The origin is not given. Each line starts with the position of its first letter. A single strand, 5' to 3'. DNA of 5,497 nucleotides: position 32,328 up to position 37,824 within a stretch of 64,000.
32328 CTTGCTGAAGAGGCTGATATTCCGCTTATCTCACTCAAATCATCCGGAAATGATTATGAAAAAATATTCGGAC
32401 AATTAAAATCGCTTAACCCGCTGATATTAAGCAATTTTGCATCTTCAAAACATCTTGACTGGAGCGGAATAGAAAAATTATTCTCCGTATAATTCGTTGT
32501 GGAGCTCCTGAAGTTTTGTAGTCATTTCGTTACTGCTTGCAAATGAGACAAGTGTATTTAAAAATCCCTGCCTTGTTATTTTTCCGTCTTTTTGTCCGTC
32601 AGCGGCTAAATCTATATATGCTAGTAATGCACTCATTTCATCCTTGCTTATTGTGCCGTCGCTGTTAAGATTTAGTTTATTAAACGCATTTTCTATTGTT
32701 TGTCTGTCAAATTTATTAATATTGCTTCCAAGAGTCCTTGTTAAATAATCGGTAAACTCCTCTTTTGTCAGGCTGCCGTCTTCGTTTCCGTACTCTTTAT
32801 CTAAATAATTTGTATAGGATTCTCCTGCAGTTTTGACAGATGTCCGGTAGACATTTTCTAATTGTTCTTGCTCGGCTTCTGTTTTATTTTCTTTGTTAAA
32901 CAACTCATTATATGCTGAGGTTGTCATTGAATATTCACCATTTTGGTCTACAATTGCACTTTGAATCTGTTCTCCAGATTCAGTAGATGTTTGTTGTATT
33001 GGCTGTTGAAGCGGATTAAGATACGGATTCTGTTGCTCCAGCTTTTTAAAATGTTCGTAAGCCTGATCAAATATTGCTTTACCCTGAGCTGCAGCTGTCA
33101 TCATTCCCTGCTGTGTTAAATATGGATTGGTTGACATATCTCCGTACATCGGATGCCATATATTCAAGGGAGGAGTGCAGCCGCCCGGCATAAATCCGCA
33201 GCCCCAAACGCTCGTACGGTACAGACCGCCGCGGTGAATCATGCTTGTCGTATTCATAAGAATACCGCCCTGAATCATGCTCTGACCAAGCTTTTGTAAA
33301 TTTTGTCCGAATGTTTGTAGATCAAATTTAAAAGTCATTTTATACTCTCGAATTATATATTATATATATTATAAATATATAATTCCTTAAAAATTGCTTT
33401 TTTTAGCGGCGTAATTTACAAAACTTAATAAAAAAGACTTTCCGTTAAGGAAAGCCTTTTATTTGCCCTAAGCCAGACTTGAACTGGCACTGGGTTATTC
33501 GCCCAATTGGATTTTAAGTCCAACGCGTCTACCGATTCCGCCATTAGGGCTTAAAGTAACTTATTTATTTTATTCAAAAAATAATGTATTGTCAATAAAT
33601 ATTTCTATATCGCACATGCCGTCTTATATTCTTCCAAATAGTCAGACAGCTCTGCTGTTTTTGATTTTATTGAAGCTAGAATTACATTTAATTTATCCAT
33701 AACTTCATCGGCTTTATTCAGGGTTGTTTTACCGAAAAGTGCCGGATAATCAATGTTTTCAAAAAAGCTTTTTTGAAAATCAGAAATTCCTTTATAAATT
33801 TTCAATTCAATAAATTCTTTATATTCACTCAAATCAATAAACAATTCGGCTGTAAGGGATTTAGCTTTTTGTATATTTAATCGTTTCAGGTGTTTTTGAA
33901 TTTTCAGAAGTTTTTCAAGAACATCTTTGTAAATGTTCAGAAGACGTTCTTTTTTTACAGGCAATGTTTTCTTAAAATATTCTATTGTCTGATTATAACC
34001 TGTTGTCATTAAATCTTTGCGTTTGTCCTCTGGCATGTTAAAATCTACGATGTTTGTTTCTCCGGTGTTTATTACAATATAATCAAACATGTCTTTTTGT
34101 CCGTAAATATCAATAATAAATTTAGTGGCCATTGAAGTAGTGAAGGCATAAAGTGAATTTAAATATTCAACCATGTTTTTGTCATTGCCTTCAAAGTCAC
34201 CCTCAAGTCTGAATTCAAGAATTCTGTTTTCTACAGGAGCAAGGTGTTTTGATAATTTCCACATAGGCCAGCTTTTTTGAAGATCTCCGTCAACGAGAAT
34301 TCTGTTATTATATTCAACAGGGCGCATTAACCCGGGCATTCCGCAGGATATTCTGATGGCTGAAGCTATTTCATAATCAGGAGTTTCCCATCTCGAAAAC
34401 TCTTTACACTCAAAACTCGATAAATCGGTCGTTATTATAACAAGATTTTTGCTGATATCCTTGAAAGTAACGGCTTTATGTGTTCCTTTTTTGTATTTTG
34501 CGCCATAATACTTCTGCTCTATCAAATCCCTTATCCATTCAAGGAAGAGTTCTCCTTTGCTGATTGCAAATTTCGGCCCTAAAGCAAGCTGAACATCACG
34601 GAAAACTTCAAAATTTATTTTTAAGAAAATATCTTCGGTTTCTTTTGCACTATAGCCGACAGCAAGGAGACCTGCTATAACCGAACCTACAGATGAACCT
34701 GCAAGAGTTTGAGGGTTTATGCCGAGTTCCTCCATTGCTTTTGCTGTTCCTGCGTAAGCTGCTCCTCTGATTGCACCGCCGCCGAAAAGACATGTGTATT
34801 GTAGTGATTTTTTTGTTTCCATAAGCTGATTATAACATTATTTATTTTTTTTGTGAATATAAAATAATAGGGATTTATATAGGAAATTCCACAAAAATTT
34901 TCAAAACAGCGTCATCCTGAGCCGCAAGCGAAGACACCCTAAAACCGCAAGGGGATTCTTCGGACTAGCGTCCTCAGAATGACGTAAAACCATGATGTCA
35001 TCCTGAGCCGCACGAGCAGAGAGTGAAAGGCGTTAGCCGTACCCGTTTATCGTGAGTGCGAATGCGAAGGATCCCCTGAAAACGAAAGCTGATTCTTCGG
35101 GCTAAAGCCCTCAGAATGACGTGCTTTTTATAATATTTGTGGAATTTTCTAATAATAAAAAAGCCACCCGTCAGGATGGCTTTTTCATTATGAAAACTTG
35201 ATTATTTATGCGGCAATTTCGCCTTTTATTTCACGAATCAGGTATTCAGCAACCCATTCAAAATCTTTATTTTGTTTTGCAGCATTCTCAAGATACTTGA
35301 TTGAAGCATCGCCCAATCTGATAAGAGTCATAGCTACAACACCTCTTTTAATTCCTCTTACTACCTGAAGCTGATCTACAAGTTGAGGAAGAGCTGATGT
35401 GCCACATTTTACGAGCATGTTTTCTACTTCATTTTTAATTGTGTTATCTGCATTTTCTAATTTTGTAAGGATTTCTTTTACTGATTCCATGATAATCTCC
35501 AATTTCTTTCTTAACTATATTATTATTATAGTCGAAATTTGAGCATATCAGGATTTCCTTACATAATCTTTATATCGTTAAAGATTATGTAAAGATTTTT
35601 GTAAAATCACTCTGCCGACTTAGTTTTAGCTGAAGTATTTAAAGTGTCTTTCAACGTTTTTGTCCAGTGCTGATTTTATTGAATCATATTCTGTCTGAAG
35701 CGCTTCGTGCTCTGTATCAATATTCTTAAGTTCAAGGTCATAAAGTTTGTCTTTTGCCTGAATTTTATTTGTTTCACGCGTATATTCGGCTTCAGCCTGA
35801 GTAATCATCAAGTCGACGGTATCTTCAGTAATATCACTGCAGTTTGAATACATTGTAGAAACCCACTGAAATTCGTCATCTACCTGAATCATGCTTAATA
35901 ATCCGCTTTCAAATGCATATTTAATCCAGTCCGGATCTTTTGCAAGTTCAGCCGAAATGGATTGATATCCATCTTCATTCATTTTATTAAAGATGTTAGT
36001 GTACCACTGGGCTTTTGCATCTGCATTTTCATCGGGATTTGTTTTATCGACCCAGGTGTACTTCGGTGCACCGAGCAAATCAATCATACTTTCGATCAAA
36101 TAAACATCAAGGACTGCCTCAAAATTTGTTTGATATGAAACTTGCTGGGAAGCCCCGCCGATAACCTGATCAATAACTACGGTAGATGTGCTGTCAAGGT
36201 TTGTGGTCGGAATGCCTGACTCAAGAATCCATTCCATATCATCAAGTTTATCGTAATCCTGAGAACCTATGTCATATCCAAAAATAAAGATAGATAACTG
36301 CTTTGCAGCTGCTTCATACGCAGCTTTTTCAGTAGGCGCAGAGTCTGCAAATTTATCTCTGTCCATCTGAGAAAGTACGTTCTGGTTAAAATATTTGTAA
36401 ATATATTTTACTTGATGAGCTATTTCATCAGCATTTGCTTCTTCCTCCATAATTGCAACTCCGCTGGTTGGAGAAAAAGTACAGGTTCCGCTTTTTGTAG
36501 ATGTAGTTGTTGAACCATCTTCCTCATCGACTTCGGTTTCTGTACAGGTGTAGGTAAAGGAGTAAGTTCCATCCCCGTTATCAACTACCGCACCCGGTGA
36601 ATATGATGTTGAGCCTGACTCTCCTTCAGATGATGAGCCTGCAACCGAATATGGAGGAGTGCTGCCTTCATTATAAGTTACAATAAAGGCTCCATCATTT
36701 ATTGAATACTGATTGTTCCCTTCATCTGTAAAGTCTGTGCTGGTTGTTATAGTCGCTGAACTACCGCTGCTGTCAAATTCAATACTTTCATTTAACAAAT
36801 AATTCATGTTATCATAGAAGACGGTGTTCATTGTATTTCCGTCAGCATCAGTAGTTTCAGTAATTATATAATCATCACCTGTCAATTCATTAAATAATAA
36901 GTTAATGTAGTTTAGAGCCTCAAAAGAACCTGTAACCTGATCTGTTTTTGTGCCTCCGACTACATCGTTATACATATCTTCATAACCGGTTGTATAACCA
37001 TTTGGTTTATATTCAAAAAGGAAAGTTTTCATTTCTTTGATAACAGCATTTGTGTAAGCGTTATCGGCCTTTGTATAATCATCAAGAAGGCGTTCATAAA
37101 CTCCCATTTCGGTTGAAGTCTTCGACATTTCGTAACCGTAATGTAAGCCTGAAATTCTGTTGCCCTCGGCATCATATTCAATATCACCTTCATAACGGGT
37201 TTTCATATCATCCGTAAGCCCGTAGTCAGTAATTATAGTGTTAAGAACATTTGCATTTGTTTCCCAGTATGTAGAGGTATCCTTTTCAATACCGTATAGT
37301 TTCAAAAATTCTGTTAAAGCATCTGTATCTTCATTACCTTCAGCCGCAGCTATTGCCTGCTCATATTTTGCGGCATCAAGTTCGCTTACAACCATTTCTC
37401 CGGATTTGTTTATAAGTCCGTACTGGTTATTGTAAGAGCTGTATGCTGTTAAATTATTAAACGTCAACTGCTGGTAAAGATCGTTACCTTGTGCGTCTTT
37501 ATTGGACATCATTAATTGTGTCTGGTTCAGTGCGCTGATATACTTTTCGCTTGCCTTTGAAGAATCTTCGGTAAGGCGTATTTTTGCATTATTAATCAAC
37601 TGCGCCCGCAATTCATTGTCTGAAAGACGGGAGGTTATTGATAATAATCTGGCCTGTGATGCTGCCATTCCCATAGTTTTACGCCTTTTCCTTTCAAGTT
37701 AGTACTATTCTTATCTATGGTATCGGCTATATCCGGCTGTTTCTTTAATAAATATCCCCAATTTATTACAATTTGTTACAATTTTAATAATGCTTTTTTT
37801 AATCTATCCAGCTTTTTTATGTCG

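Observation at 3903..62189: Shared non-canonical promoter motif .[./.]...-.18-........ links seven scattered transcription units encoding orphan low-complexity proteins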

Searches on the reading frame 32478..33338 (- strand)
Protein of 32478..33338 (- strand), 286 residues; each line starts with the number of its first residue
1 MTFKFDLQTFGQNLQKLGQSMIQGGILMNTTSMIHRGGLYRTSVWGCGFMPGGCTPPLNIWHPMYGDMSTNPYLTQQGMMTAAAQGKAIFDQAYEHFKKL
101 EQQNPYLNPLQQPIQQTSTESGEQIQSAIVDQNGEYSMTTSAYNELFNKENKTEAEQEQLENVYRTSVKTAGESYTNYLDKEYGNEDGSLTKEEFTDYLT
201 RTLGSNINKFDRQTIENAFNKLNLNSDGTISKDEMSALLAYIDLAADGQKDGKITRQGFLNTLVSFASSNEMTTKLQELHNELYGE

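Call 9: search_protein_families(library=pfam, proteins=[window:32478-33338:-], max_evalue=0.1)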
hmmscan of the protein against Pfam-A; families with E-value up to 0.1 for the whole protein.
window:32478-33338:- (286 aa): 5 families
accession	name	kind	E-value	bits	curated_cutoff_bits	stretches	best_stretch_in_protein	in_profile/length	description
PF13405.12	EF-hand_6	-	1.7e-08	33.9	25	1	215-240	2-27/30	EF-hand domain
PF13499.12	EF-hand_7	-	2e-08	34.9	30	1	185-238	14-65/67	EF-hand domain pair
PF00036.39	EF-hand_1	-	1.9e-07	30.6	25.4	1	215-239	2-26/29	EF hand domain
PF13202.12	EF-hand_5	-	1.3e-05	24.9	25.9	1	220-238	6-24/25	EF hand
PF13833.12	EF-hand_8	-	0.00047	20.3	28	1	186-238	1-50/54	EF-hand domain pair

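Call 50: search_protein_families(library=ncbifam, proteins=[window:32478-33338:-], max_evalue=0.1)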
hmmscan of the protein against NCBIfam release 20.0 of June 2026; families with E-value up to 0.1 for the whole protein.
window:32478-33338:- (286 aa): 7 families
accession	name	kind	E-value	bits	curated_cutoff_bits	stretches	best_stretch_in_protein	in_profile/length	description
NF041410.1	XopAW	subfamily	1.6e-05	24.9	120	1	185-240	38-90/235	XopAW family type III secretion system calcium-binding effector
NF053806.1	lanmdlnLanM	equivalog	0.00035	20.6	135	1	216-262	51-98/132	lanmodulin LanM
NF041924.1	QatB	equivalog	0.0023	17.9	100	1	200-281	17-96/179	Qat anti-phage system associated protein QatB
NF008965.0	PRK12309.1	equivalog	0.027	13.5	550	1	212-263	333-383/392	transaldolase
TIGR00635.1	ruvB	equivalog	0.075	12.1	299.05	0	70-98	276-304/305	Holliday junction branch migration DNA helicase RuvB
NF000868.0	PRK00080.1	equivalog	0.077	11.9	282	0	70-100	297-327/330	Holliday junction branch migration DNA helicase RuvB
NF041061.1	DpdD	equivalog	0.094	11.5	300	0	213-271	513-571/704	protein DpdD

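Call 96: search_protein_families(library=phrogs, proteins=[window:32478-33338:-], max_evalue=0.01)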
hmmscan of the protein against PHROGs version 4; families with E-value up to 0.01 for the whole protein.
window:32478-33338:- (286 aa): 1 family
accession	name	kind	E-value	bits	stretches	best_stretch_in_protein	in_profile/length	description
phrog_27767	-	unknown function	0.0085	17.4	0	88-103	41-56/57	-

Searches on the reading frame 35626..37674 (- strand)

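Call 9: search_protein_families(library=pfam, proteins=[window:35626-37674:-], max_evalue=0.1)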
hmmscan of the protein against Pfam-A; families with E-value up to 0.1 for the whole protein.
window:35626-37674:- (682 aa): 2 families
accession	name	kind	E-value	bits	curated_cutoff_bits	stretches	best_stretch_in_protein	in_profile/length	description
PF05627.16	AvrRpt-cleavage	-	0.026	14.3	20.3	1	548-568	14-34/37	Cleavage site for pathogenic type III effector avirulence factor Avr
PF00630.25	Filamin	-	0.047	15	26.9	0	352-380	50-73/93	Filamin/ABP280 repeat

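Call 50: search_protein_families(library=ncbifam, proteins=[window:35626-37674:-], max_evalue=0.1)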
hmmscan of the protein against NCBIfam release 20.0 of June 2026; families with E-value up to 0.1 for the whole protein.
window:35626-37674:- (682 aa): 0 families
